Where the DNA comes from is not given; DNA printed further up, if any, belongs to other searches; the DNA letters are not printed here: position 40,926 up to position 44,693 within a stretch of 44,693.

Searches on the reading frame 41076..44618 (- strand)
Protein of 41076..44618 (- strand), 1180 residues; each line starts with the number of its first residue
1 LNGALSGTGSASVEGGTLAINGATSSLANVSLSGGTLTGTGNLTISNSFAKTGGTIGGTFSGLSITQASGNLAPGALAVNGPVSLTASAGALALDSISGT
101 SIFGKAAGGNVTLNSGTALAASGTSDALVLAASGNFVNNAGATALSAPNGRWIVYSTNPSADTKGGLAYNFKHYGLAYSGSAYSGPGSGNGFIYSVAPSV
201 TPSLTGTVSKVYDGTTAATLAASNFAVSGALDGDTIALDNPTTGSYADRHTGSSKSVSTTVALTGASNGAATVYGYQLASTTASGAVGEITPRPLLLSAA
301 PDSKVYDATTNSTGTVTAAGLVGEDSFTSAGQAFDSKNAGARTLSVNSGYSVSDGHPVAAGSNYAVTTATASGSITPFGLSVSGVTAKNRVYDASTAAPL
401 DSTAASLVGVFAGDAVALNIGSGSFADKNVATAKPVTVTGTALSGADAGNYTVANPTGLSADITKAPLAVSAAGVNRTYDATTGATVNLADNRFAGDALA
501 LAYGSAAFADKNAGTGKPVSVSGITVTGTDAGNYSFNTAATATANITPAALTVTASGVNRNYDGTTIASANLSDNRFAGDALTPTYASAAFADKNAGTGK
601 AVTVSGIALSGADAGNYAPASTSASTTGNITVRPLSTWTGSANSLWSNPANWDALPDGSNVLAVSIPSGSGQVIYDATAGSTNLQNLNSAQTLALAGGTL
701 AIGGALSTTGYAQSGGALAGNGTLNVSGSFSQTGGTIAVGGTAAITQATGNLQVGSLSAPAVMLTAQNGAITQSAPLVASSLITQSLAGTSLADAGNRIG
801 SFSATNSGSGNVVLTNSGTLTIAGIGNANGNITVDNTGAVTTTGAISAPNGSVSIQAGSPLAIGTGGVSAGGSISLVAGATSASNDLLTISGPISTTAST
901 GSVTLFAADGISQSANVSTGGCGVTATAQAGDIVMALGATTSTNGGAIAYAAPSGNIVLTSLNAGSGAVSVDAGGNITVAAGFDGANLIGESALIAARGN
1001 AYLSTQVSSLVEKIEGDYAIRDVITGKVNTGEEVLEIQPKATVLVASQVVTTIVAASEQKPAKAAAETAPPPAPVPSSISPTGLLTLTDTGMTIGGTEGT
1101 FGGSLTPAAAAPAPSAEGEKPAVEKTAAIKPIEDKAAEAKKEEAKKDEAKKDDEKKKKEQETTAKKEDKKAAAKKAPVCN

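Call 12: search_protein_families(library=pfam, proteins=[window:41076-44618:-])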
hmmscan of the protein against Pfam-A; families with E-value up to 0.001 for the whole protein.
window:41076-44618:- (1180 aa): 1 family
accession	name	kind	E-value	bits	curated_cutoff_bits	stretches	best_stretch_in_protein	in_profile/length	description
PF18657.6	YDG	-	3.2e-57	191.2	25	5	380-457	5-84/85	YDG domain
